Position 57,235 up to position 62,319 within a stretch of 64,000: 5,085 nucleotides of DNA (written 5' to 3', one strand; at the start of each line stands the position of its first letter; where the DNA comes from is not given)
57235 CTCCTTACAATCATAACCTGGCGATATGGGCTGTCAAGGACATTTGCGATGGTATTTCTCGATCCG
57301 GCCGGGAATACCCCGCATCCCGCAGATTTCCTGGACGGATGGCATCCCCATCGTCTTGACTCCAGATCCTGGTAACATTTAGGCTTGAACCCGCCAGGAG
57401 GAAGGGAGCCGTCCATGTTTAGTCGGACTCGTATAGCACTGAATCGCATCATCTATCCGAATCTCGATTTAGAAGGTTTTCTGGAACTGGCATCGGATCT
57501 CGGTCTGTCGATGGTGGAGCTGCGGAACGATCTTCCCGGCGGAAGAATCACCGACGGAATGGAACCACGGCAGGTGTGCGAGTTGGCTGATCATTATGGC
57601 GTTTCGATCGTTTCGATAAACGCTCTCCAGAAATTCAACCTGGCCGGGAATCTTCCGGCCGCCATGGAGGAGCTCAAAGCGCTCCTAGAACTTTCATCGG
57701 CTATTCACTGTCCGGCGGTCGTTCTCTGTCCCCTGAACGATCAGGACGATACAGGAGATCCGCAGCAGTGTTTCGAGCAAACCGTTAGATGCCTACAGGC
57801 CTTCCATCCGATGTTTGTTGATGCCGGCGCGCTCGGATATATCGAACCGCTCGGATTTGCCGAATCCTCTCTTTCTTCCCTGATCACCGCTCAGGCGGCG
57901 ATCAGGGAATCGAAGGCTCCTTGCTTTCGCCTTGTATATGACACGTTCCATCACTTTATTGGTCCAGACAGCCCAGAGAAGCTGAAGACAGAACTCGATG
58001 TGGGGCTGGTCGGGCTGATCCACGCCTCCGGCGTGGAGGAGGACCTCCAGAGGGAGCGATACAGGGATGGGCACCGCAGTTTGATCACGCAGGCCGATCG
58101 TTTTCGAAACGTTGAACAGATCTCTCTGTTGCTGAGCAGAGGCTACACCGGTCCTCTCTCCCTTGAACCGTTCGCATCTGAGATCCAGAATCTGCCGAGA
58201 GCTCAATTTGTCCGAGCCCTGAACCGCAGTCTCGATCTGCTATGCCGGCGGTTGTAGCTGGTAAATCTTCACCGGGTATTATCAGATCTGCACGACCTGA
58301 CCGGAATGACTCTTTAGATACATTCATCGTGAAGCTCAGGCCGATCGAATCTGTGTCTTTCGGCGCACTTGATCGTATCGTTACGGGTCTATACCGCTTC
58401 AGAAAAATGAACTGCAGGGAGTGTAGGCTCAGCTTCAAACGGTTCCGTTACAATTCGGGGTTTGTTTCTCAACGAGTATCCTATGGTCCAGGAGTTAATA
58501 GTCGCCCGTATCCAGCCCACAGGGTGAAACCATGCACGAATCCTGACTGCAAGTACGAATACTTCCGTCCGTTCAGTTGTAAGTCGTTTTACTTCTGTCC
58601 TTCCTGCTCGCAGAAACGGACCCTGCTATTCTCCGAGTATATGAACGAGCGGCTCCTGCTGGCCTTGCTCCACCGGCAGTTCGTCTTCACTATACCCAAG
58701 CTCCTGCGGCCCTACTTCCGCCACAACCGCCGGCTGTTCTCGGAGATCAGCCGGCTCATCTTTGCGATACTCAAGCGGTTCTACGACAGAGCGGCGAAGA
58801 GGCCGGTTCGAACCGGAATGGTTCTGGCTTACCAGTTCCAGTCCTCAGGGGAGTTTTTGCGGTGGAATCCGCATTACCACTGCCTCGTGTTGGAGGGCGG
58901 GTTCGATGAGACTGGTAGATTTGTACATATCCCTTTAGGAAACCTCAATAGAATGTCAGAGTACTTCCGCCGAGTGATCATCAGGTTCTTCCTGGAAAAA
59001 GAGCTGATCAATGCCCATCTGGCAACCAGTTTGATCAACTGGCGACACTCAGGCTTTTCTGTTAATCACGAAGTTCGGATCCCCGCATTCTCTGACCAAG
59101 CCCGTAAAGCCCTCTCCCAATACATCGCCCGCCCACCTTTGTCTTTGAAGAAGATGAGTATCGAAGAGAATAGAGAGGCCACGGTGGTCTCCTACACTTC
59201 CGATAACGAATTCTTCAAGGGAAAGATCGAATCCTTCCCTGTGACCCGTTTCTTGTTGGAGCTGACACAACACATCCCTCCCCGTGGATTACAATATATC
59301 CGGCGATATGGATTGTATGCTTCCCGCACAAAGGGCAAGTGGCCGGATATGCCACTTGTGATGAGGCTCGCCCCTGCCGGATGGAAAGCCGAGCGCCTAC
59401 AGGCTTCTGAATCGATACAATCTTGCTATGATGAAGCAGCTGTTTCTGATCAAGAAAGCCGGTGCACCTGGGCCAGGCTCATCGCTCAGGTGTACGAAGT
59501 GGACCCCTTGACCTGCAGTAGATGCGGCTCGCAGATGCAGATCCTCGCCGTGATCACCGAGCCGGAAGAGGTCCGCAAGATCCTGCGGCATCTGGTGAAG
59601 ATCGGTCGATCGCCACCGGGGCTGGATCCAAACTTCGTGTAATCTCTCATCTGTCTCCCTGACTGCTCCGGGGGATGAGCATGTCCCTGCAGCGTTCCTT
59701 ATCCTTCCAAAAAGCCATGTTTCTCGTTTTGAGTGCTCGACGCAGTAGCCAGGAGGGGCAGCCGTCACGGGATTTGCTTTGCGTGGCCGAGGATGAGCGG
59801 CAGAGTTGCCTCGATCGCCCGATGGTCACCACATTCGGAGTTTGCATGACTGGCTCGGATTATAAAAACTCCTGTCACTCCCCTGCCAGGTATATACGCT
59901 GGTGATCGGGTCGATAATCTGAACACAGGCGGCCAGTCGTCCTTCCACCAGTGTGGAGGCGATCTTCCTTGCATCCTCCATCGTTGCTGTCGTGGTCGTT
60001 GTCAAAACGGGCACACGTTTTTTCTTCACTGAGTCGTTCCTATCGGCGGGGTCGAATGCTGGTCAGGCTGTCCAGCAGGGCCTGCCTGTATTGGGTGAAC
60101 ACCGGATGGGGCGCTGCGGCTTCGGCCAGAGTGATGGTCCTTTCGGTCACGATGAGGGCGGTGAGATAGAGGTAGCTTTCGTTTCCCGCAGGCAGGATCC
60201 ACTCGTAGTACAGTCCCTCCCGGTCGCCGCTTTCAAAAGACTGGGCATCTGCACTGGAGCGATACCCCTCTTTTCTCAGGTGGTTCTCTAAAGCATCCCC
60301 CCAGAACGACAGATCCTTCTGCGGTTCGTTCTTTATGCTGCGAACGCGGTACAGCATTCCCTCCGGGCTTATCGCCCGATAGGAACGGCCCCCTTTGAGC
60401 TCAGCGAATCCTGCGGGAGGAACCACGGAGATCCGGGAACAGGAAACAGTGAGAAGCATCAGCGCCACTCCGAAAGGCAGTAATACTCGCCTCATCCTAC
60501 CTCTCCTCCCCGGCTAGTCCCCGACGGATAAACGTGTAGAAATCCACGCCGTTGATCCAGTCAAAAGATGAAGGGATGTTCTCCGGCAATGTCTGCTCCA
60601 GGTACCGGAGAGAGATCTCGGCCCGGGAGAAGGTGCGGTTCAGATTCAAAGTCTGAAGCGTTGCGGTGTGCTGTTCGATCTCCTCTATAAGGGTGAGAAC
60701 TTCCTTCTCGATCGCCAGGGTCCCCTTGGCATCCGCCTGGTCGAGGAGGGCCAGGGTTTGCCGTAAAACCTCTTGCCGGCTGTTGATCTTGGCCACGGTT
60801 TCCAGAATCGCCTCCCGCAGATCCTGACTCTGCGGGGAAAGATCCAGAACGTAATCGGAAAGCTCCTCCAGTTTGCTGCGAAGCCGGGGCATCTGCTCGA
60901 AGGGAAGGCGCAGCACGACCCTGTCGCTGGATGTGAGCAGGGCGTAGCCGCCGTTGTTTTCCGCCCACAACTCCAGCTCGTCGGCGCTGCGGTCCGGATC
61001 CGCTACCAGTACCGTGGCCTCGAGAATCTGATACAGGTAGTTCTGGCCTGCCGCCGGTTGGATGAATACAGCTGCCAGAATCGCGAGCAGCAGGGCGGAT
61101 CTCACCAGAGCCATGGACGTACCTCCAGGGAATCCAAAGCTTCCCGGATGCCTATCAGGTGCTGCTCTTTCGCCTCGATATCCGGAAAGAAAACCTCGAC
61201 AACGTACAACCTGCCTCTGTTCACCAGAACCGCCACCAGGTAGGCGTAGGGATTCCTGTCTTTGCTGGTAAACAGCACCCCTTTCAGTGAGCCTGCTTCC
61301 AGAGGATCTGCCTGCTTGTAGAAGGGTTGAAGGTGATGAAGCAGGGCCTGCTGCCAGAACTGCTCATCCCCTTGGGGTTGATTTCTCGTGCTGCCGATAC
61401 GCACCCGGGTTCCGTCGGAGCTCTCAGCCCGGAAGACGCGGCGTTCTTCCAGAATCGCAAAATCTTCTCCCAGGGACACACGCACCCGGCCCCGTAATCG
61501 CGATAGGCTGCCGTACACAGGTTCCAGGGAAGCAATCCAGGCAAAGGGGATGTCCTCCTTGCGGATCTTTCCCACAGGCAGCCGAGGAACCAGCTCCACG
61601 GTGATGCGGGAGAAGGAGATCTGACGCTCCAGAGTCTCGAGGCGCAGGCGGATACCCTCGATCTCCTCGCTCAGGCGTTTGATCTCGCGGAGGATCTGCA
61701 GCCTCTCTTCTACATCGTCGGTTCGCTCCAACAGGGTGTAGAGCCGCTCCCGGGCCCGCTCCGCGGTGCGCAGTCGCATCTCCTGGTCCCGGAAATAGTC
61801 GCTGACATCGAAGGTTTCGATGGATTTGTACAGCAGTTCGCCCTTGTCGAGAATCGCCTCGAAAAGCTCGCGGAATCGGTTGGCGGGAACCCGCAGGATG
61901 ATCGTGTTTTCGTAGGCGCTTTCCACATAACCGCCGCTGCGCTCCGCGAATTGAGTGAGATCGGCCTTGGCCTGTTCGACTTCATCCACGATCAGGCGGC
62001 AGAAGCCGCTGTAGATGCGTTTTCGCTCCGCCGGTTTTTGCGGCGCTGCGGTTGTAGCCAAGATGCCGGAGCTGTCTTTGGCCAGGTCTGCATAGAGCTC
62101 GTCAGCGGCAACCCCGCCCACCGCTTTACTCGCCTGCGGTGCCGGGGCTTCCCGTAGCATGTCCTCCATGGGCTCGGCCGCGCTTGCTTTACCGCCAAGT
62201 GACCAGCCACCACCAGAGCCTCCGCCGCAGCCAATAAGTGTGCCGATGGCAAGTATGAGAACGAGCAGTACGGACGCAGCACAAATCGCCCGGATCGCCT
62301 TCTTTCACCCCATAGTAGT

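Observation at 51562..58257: Third AfuABC-type importer with its own PfkB kinase and two TIM-barrel isomerases (cluster C)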

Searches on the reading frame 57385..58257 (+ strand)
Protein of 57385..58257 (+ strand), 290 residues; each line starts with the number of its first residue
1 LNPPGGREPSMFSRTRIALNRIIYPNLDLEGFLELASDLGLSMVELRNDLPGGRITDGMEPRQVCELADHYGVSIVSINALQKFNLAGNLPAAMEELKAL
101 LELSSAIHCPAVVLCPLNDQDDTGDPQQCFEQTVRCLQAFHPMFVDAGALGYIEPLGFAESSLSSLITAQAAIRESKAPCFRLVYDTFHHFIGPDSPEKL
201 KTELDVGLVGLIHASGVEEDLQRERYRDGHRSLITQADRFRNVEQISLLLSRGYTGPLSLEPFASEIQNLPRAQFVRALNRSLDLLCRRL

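Call 4: search_protein_families(library=pfam, proteins=[window:57385-58257:+])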
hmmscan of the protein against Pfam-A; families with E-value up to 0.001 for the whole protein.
window:57385-58257:+ (290 aa): 1 family
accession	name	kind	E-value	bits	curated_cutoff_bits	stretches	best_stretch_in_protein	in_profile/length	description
PF01261.30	AP_endonuc_2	-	4.2e-22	79.5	31.1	1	33-271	1-234/249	Xylose isomerase-like TIM barrel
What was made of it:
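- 57415..58257 (+): Second xylose-isomerase-like TIM barrel (TIM2), divergently transcribed; homologue of 2Q02 (recalled to be Salmonella STM4435/IolI2). PF01261, E 4e-22 (call 4).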

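Call 5: search_protein_families(library=ncbifam, proteins=[window:57385-58257:+])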
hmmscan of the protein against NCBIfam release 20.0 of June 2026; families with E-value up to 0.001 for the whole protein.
window:57385-58257:+ (290 aa): 0 families

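Call 31: search_solved_structures(query=window:57415-58257:+, max_evalue=1, show_alignments=1)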
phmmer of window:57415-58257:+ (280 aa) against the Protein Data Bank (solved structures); distinct sequences matched with E-value up to 1: 3.
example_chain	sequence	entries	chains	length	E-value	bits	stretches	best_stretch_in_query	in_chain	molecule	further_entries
4hgx_A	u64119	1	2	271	6.3e-51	176.7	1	3-277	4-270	Xylose isomerase domain containing protein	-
2q02_A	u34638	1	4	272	6.4e-51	176.7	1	3-277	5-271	Putative cytoplasmic protein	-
9zmu_A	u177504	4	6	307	0.23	14.2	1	167-222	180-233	Iole protein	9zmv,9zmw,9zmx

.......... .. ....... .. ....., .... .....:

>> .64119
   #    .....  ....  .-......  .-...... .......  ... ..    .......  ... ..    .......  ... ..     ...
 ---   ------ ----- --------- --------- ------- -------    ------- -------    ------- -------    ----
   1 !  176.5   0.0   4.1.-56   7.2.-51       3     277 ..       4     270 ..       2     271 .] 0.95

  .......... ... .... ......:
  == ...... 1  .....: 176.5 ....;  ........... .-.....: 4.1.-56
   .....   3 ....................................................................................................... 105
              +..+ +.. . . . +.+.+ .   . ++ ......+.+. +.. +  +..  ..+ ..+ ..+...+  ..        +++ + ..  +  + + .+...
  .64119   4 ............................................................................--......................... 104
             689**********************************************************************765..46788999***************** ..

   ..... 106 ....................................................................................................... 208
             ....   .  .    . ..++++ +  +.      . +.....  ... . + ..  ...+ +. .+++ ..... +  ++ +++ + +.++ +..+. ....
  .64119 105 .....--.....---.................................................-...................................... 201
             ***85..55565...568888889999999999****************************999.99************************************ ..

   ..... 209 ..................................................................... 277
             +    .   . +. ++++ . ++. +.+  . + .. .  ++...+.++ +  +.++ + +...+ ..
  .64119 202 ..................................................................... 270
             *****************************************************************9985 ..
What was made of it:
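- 57415..58257 (+): PDB 2Q02 and 4HGX at E 6e-51, aligned to residue 277 of 280, so the protein is intact (call 31).
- Closest known: Salmonella Typhimurium STM4435. Same: TIM2 aligns over its full length at E 6e-51 (call 31).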

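Call 51: search_protein_families(library=ncbifam, proteins=[window:57415-58257:+], max_evalue=0.0001)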
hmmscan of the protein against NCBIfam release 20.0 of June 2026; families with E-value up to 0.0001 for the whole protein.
window:57415-58257:+ (280 aa): 0 families
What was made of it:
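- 57415..58257 (+): No NCBIfam family (calls 5, 51).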

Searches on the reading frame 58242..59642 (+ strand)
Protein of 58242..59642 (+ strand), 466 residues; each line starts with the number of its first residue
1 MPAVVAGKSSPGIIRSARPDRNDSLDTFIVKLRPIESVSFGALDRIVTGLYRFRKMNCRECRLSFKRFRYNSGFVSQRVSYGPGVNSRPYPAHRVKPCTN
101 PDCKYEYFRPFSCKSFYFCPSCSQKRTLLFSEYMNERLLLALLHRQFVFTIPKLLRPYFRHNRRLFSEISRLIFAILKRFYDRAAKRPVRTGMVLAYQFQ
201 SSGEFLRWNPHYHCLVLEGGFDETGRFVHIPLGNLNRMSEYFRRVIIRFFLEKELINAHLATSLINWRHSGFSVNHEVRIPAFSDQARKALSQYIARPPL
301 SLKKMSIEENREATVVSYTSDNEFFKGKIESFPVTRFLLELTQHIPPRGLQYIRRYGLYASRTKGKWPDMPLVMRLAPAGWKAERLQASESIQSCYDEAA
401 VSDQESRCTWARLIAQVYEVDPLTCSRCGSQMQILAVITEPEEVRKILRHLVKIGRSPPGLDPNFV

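Call 4: search_protein_families(library=pfam, proteins=[window:58242-59642:+])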
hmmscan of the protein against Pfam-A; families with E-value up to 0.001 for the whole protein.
window:58242-59642:+ (466 aa): 2 families
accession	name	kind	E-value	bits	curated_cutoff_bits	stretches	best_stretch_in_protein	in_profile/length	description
PF04986.18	Y2_Tnp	-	1e-15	58.7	20.9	1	203-362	10-178/183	Putative transposase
PF14319.11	Zn_Tnp_IS91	-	6.1e-07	29.8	26.3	1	98-151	41-90/90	Transposase zinc-binding domain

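Call 5: search_protein_families(library=ncbifam, proteins=[window:58242-59642:+])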
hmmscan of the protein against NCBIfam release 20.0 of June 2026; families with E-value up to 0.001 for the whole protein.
window:58242-59642:+ (466 aa): 2 families
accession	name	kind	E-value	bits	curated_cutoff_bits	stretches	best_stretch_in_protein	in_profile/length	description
NF033538.2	transpos_IS91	equivalog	1.9e-36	125.9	125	1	97-430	44-355/356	IS91 family transposase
NF052416.1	ISCR_clade_Ia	exception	9.6e-23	80.5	925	2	270-455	313-491/509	ISCR element clade Ia family transposase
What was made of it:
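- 58242..59642 (+): IS91-family transposase ORF; marks the boundary of the module and is not part of it. NCBIfam transpos_IS91 125.9 bits vs cut-off 125, plus Y2_Tnp and Zn_Tnp_IS91 (calls 4, 5).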

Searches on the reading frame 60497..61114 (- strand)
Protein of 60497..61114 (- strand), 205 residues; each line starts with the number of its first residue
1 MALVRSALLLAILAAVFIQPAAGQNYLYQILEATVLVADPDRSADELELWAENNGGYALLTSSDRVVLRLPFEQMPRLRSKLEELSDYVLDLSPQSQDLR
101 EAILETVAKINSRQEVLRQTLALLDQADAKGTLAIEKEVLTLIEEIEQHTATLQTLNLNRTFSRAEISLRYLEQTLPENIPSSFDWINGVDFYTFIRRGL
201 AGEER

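Call 4: search_protein_families(library=pfam, proteins=[window:60497-61114:-])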
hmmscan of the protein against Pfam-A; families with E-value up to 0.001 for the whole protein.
window:60497-61114:- (205 aa): 1 family
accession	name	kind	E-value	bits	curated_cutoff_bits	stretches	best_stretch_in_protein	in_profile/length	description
PF14257.11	DUF4349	-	4.2e-11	43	27.7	1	32-176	8-161/213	Domain of unknown function (DUF4349)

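Call 5: search_protein_families(library=ncbifam, proteins=[window:60497-61114:-])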
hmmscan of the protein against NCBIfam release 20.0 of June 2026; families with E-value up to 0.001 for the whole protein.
window:60497-61114:- (205 aa): 0 families

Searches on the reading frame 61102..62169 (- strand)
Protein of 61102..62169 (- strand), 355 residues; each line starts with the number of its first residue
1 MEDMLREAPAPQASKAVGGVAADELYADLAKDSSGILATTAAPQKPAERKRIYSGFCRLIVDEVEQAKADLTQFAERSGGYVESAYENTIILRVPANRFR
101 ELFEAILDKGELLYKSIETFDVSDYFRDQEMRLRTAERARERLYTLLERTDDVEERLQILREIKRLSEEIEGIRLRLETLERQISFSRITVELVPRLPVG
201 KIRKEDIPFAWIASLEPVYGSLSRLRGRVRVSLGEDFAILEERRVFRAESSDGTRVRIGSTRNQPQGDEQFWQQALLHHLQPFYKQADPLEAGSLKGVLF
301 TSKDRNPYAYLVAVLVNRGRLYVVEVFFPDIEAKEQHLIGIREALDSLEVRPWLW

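Call 4: search_protein_families(library=pfam, proteins=[window:61102-62169:-])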
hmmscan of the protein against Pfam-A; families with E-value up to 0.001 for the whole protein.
window:61102-62169:- (355 aa): 1 family
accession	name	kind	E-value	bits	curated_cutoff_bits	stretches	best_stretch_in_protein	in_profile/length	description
PF14257.11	DUF4349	-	3e-29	102.4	27.7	1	49-196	1-157/213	Domain of unknown function (DUF4349)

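Call 5: search_protein_families(library=ncbifam, proteins=[window:61102-62169:-])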
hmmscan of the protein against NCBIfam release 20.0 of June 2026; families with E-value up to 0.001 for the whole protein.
window:61102-62169:- (355 aa): 0 families
